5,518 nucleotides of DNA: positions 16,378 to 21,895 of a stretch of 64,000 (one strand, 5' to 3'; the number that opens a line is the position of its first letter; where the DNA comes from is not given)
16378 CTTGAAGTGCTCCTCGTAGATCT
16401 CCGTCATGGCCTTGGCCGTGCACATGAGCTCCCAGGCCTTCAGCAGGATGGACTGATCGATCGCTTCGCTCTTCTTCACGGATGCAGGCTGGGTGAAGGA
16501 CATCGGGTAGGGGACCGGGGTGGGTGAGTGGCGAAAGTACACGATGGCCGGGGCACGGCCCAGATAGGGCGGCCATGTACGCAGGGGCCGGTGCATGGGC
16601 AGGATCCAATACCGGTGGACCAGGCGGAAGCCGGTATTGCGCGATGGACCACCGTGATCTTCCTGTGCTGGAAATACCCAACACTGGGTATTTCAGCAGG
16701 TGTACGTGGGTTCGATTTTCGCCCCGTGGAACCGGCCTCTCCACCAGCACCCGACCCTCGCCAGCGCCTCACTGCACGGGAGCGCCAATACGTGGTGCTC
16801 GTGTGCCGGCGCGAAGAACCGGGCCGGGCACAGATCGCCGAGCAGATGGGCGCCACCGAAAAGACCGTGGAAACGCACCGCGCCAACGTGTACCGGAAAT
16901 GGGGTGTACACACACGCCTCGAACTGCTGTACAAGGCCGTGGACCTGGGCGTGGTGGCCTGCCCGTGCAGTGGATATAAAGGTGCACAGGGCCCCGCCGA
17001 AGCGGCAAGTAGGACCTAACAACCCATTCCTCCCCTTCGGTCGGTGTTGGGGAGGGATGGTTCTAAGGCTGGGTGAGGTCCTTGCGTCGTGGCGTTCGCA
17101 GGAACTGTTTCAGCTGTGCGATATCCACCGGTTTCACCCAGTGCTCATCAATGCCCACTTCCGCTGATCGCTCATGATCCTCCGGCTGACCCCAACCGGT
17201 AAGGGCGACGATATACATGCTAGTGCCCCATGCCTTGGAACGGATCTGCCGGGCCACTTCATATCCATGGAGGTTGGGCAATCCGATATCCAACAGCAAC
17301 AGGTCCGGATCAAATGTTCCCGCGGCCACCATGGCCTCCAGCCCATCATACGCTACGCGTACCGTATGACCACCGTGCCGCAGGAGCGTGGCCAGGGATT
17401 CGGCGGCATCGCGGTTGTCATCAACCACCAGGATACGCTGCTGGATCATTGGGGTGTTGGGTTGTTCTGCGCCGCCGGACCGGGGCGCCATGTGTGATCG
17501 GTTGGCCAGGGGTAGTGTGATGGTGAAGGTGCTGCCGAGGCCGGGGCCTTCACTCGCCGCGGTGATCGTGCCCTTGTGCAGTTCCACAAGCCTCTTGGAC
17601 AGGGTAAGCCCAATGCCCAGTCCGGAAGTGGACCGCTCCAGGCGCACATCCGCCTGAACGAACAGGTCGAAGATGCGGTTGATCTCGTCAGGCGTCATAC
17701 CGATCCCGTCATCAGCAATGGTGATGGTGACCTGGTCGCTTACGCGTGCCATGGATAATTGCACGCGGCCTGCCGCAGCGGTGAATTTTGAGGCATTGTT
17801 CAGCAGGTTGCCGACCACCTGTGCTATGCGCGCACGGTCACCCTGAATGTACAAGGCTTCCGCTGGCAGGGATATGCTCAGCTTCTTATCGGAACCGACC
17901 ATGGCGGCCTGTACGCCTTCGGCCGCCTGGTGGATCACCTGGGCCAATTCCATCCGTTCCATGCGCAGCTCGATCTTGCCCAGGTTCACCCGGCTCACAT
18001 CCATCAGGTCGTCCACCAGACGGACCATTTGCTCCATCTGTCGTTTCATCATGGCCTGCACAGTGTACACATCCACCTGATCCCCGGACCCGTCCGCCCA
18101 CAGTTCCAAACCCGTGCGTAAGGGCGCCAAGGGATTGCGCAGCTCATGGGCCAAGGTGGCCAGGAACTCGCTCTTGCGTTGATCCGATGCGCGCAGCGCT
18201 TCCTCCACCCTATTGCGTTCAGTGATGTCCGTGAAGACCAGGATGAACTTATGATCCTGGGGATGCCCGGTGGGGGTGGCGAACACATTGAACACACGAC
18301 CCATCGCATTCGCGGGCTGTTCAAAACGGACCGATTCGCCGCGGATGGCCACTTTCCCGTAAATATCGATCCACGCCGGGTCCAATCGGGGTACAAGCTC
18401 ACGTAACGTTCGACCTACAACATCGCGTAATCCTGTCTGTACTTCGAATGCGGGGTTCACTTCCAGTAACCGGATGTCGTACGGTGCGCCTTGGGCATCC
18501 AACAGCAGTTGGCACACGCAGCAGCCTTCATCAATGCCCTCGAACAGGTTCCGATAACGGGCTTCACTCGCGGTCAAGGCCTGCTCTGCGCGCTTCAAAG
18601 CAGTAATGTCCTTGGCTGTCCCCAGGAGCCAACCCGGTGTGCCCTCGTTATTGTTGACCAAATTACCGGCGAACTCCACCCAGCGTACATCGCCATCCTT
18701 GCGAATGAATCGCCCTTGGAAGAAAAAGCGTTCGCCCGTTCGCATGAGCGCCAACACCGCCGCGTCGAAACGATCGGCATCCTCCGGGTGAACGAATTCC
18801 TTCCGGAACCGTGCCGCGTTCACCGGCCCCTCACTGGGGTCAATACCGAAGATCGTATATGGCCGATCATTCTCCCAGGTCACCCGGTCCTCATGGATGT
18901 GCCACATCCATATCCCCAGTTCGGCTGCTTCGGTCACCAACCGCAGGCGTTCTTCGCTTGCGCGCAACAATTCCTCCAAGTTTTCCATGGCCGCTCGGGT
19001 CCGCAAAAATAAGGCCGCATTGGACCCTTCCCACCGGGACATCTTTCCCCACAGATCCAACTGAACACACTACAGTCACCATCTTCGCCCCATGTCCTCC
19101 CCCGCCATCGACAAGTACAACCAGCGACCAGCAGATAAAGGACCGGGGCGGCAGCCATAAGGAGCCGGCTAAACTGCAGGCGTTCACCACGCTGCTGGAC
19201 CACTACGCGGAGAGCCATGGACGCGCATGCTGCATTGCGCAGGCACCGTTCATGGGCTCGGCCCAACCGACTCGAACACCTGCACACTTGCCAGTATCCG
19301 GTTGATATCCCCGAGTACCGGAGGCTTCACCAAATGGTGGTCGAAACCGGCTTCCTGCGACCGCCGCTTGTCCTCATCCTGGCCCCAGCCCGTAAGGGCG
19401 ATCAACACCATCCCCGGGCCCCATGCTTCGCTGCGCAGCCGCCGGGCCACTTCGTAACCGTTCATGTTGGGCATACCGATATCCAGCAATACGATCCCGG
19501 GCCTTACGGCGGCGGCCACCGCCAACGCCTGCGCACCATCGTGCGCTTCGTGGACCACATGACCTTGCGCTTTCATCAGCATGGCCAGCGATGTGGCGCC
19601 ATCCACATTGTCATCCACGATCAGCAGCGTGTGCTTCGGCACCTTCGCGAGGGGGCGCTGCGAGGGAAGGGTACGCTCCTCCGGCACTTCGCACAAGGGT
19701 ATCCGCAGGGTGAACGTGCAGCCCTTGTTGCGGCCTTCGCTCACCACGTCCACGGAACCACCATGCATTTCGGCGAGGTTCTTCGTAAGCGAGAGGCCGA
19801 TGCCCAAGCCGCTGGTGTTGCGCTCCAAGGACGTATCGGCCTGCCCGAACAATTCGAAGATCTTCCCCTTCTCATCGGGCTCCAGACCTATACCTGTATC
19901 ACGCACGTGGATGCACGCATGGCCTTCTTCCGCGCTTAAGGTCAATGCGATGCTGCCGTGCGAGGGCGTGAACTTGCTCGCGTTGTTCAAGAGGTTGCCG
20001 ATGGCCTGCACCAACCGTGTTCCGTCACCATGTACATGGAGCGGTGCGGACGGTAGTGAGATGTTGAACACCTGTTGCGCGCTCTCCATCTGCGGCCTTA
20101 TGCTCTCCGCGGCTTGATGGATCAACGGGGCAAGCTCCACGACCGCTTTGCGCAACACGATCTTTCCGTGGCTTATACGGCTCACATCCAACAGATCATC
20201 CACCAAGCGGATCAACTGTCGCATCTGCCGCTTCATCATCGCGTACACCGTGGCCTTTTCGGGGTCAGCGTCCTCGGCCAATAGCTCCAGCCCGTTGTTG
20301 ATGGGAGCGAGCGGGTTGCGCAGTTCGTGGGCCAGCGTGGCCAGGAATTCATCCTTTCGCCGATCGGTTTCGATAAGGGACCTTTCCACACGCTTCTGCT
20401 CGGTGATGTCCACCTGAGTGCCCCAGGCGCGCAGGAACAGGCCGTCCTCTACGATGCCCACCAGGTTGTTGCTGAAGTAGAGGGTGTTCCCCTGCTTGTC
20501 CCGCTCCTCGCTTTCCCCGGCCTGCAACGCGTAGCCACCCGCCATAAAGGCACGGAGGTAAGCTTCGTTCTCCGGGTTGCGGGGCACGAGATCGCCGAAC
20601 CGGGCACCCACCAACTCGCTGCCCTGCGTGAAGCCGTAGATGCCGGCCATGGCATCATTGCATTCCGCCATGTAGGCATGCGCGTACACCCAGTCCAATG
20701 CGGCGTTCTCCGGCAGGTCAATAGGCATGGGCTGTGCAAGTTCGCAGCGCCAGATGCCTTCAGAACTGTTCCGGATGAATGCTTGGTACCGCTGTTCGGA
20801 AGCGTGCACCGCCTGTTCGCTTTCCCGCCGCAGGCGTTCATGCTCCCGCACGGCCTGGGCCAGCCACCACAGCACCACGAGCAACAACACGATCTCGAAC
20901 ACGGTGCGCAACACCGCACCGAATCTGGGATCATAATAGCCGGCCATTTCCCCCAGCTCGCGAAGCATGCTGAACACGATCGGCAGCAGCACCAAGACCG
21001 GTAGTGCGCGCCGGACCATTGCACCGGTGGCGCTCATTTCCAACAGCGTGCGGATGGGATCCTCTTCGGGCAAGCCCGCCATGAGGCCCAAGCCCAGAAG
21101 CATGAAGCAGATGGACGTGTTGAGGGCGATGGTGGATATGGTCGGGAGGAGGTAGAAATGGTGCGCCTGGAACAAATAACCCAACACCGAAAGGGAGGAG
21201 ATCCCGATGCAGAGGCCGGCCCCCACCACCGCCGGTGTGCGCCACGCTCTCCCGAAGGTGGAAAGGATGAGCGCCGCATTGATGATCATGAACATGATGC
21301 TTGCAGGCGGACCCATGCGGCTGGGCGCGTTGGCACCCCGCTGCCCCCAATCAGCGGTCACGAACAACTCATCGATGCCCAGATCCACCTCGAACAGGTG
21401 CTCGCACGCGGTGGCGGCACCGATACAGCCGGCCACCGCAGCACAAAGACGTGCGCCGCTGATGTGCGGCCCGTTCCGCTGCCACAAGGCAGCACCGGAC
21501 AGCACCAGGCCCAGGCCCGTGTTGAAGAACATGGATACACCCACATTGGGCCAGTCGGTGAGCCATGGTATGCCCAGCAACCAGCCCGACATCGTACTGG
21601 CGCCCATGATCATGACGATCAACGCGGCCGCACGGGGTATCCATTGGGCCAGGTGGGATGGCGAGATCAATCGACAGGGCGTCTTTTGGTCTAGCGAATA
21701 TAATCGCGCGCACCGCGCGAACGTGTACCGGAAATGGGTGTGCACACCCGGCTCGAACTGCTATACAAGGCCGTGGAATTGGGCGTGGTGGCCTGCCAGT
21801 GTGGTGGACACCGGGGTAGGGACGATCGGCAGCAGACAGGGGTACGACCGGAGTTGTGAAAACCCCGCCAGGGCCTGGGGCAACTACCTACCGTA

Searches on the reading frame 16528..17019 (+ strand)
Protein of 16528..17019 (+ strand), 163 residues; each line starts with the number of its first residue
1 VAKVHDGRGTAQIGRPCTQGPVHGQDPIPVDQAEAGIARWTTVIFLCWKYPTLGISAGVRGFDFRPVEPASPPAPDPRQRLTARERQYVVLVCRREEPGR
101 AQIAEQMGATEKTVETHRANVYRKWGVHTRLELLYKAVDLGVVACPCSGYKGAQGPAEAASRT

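Call 83: search_protein_families(library=pfam, proteins=[window:16528-17019:+], max_evalue=0.01)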
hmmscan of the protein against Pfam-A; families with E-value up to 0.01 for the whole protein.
window:16528-17019:+ (163 aa): 3 families
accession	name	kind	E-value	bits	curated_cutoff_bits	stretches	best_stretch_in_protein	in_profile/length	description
PF00196.25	GerE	-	6e-10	39.1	23.5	1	81-134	3-54/57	Bacterial regulatory proteins, luxR family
PF13542.12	HTH_Tnp_ISL3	-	0.0016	18.3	27.4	1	76-115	7-44/51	Helix-turn-helix domain of transposase family ISL3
PF08281.18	Sigma70_r4_2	-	0.0026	17.8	25.7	1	86-119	15-48/54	Sigma-70, region 4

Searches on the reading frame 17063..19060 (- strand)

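Call 83: search_protein_families(library=pfam, proteins=[window:17063-19060:-], max_evalue=0.01)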
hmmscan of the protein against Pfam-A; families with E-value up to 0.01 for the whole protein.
window:17063-19060:- (665 aa): 10 families
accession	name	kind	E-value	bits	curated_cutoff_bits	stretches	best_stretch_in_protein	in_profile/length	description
PF02518.31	HATPase_c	-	1.8e-26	93.2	26.4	1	407-519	1-110/111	Histidine kinase-, DNA gyrase B-, and HSP90-like ATPase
PF00072.30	Response_reg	-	1.6e-21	77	30.2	1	543-654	1-110/111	Response regulator receiver domain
PF08447.18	PAS_3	-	1.5e-13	51.2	25.6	1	64-149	5-89/89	PAS fold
PF00512.31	HisKA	-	1.9e-13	50.7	26.9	1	296-359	2-64/66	His Kinase A (phospho-acceptor) domain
PF08448.16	PAS_4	-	1.1e-11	45.3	23.1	2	84-157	39-110/110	PAS fold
PF13188.13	PAS_8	-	1.4e-08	34.8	21.8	1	167-229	1-53/65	PAS domain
PF00989.32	PAS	-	6.4e-07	29.8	22.6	1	38-152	2-113/113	PAS fold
PF13589.12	HATPase_c_3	-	2e-06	28.3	25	1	414-504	5-95/137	Histidine kinase-, DNA gyrase B-, and HSP90-like ATPase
PF13426.13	PAS_9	-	0.00016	22.3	27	0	57-154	10-103/103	PAS domain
PF13581.12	HATPase_c_2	-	0.0028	18.1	27.4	1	410-493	30-110/127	Histidine kinase-like ATPase domain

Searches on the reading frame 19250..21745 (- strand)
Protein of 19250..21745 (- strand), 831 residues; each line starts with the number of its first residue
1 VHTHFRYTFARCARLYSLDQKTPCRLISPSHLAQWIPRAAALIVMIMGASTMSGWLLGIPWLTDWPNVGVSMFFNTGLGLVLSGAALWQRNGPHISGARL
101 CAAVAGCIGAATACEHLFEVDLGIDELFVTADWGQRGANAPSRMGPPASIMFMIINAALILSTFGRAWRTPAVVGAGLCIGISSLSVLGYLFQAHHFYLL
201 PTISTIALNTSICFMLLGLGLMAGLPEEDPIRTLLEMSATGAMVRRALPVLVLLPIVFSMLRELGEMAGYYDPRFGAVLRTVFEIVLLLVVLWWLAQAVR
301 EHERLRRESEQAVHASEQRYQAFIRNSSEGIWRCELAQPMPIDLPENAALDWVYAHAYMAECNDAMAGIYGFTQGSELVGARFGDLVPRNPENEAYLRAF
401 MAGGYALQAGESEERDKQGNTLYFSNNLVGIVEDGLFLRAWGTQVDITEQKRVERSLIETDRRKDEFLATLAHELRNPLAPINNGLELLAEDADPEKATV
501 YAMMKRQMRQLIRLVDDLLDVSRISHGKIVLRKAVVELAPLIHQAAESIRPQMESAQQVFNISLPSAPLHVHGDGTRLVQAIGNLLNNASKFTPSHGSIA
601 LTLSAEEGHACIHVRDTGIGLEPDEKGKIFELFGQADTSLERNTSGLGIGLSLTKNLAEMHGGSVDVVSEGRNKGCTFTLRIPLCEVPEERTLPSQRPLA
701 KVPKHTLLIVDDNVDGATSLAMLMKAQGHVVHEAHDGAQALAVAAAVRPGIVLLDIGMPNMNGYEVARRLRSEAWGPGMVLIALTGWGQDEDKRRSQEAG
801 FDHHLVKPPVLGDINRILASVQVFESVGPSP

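Call 34: search_protein_families(library=pfam, proteins=[window:19250-21745:-], max_evalue=0.1)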
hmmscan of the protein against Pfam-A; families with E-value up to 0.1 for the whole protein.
window:19250-21745:- (831 aa): 5 families
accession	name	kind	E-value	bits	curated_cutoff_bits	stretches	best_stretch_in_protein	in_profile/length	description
PF02518.31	HATPase_c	-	8.6e-25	87.8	26.4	1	573-684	1-109/111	Histidine kinase-, DNA gyrase B-, and HSP90-like ATPase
PF00072.30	Response_reg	-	1.8e-19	70.4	30.2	1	708-809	2-101/111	Response regulator receiver domain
PF00512.31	HisKA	-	1.7e-15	57.2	26.9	1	464-527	2-66/66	His Kinase A (phospho-acceptor) domain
PF13426.13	PAS_9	-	0.00018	22.2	27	1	361-449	15-103/103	PAS domain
PF14501.12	HATPase_c_5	-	0.053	13.9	22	1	578-669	6-90/102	GHKL domain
